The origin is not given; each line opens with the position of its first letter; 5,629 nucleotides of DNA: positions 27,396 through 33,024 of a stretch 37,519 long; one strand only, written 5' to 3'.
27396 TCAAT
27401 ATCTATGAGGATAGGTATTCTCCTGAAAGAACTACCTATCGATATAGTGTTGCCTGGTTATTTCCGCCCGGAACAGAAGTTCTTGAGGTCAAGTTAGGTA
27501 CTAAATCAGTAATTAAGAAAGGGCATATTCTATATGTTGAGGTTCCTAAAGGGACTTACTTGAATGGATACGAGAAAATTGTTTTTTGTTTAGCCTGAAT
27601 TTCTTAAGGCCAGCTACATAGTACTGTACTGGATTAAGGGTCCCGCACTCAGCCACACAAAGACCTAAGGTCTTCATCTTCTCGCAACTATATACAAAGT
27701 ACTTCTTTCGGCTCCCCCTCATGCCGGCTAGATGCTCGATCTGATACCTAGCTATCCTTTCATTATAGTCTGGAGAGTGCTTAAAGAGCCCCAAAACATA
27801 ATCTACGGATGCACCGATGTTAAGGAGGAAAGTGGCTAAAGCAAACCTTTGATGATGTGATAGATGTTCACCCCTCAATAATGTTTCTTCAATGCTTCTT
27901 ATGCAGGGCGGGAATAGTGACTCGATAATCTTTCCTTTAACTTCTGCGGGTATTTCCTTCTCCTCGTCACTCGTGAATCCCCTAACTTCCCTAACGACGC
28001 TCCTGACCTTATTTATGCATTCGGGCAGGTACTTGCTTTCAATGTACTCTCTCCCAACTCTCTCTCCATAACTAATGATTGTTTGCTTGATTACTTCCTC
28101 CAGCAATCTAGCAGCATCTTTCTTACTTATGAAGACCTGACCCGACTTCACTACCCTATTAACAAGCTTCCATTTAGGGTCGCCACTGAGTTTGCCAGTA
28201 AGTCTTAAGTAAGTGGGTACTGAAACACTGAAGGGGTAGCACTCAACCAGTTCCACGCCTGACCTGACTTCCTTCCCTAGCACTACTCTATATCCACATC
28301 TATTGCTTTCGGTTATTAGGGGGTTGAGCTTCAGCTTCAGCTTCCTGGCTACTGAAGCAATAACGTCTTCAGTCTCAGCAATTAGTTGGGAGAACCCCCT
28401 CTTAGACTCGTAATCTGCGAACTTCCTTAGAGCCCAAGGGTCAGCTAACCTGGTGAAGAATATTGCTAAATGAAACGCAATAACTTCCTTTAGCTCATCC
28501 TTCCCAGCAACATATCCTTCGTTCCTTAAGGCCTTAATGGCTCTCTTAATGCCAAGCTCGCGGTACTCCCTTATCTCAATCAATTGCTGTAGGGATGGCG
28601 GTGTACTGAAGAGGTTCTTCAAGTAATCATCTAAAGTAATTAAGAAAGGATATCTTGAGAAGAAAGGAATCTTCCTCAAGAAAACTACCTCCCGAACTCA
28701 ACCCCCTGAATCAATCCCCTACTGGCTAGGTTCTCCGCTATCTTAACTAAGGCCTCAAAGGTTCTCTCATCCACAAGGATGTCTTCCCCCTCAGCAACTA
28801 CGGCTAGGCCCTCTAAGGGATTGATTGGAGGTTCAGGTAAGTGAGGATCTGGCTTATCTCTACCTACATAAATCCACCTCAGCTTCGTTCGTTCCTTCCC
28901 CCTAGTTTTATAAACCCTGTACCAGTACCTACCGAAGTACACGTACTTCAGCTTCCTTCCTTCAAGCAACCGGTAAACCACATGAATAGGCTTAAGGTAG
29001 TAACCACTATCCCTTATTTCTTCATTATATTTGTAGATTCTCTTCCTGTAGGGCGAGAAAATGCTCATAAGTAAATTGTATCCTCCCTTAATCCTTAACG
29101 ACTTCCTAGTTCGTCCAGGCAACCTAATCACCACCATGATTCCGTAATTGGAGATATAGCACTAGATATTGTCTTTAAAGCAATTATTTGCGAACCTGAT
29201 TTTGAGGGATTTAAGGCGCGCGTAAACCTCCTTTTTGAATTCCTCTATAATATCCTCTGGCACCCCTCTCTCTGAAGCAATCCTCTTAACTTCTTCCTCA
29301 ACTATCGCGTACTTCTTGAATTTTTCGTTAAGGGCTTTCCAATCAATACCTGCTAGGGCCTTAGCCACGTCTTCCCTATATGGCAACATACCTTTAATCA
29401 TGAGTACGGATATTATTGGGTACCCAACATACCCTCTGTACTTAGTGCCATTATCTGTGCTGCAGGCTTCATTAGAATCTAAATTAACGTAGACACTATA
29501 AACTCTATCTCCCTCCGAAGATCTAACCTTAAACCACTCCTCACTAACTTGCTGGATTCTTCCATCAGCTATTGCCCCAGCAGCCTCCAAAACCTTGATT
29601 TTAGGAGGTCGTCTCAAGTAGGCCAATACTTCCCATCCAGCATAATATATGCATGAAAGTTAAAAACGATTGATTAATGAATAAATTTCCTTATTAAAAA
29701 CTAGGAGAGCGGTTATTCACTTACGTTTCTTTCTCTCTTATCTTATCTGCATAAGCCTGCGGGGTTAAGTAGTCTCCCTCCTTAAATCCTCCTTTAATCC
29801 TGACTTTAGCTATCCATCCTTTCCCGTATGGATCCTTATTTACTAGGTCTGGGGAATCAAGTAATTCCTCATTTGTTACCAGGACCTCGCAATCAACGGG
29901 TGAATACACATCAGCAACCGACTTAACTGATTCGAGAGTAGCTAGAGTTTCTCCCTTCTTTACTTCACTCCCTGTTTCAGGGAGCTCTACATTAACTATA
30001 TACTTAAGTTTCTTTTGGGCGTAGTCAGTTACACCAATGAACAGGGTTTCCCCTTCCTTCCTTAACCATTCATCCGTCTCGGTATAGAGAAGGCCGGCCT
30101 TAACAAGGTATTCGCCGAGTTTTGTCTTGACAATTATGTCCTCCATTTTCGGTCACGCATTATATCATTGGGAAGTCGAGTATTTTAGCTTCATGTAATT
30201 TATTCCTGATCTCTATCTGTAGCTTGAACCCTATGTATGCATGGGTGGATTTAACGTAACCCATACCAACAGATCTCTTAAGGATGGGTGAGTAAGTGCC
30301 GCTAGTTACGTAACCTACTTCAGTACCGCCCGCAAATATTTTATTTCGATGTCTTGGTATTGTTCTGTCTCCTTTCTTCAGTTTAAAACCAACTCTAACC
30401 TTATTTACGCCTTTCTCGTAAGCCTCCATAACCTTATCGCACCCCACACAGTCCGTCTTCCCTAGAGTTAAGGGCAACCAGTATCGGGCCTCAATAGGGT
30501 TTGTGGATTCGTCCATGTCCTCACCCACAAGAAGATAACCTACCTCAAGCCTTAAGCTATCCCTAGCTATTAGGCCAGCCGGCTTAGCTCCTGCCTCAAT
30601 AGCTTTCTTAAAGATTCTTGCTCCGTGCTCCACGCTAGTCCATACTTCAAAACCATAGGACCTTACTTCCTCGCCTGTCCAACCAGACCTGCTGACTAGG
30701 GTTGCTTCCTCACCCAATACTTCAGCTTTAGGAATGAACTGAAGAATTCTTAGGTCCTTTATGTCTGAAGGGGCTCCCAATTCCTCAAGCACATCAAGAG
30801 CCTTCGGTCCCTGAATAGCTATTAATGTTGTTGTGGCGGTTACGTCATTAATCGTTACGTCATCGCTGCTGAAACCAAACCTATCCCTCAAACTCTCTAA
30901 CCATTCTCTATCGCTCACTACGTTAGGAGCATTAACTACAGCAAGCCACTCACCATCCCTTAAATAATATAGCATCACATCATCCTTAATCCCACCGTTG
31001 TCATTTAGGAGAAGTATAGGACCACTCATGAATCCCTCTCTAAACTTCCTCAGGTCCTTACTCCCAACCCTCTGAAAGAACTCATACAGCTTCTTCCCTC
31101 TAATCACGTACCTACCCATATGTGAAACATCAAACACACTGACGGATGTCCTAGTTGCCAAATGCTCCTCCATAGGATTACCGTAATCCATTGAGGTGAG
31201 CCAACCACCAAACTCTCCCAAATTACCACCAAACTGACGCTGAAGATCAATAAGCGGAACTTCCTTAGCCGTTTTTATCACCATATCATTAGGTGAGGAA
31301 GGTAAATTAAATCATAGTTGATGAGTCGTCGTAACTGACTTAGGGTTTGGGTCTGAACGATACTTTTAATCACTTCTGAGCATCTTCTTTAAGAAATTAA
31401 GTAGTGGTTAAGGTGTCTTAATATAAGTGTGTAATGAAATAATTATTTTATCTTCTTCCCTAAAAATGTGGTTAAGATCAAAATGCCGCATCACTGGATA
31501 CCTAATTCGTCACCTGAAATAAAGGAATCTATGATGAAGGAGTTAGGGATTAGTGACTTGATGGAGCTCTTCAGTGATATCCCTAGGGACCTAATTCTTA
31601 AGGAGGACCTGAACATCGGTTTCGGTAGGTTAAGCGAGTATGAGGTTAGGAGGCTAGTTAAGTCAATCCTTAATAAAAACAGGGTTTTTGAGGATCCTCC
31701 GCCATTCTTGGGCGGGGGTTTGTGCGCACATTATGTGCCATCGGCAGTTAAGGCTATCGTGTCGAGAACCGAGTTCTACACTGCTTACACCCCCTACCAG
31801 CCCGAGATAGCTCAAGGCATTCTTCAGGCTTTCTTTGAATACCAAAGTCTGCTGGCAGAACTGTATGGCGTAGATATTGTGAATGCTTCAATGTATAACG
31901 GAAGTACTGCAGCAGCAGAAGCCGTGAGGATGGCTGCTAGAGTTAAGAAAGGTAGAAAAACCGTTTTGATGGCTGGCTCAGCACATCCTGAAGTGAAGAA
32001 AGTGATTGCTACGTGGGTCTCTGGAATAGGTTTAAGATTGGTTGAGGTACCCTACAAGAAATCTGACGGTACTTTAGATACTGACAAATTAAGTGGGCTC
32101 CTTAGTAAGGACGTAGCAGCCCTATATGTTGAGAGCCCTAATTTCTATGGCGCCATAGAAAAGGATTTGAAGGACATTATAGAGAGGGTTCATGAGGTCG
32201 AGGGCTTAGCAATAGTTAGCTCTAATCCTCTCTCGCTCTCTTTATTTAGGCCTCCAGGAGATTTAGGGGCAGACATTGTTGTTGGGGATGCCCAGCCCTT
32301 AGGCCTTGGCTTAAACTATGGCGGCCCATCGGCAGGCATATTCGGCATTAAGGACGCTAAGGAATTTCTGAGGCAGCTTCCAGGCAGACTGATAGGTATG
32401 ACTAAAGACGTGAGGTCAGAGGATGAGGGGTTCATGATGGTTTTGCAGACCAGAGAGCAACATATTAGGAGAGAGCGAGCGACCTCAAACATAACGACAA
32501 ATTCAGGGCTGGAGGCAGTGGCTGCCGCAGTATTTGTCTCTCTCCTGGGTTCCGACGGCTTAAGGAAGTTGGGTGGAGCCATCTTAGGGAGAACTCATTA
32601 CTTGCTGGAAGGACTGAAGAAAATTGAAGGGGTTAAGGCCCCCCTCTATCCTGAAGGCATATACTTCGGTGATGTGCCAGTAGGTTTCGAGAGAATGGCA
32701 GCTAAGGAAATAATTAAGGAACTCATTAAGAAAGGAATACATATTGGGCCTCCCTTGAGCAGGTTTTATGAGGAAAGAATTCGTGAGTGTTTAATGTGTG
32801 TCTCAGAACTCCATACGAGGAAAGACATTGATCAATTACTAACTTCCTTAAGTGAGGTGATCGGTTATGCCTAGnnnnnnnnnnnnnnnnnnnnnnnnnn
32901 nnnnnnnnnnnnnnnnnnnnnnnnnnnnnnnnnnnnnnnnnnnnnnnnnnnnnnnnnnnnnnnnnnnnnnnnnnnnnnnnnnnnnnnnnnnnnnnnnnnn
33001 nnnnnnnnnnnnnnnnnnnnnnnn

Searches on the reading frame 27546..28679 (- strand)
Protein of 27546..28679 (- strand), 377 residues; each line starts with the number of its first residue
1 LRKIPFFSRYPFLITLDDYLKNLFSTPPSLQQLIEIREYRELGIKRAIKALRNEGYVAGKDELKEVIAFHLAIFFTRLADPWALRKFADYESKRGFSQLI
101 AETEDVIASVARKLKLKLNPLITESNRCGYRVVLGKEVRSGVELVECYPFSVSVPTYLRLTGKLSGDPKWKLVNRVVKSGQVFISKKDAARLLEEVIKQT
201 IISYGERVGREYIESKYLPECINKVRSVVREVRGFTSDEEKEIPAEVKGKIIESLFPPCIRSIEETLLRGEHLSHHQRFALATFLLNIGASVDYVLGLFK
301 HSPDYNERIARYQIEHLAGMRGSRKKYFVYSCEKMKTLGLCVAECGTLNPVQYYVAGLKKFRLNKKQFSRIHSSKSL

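Call 37: search_protein_families(library=pfam, proteins=[window:27546-28679:-], max_evalue=0.001)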
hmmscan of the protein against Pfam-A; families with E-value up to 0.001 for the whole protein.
window:27546-28679:- (377 aa): 1 family
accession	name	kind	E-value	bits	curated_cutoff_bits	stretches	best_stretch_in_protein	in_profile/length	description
PF04104.19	DNA_primase_lrg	-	5e-35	121.6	22.4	1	150-371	3-230/266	Eukaryotic and archaeal DNA primase, large subunit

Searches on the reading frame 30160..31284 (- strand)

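Call 37: search_protein_families(library=pfam, proteins=[window:30160-31284:-], max_evalue=0.001)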
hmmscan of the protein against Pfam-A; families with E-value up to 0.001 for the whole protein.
window:30160-31284:- (374 aa): 2 families
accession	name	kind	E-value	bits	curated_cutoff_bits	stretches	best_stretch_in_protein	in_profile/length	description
PF01571.26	GCV_T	-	2e-62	211.2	25.6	1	12-268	2-252/255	Aminomethyltransferase folate-binding domain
PF08669.17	GCV_T_C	-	1e-22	80.2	25.9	1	295-373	1-78/80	Glycine cleavage T-protein C-terminal barrel domain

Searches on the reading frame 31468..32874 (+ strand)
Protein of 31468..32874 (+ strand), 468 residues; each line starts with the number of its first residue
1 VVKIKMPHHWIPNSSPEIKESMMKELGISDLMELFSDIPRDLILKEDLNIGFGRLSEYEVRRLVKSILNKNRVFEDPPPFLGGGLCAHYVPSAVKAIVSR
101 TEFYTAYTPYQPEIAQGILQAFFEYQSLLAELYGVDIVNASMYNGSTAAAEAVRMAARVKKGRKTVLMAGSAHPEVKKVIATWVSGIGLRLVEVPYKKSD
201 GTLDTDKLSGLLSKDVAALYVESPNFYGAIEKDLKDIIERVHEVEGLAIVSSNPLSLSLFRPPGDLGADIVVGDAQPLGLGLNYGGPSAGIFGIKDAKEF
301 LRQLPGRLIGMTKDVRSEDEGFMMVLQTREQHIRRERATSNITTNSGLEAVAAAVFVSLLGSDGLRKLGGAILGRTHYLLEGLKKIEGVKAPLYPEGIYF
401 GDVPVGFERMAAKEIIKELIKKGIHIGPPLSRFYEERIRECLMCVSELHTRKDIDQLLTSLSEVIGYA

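Call 37: search_protein_families(library=pfam, proteins=[window:31468-32874:+], max_evalue=0.001)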
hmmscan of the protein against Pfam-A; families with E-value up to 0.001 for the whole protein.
window:31468-32874:+ (468 aa): 3 families
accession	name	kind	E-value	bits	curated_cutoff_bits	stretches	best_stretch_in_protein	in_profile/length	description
PF02347.22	GDC-P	-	5.1e-111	372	26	1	10-460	3-428/429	Glycine cleavage system P-protein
PF01053.26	Cys_Met_Meta_PP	-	6.4e-05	22.1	27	1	127-272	59-193/381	Cys/Met metabolism PLP-dependent enzyme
PF00266.25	Aminotran_5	-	0.00066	19.2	21.5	0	114-426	37-335/371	Aminotransferase class-V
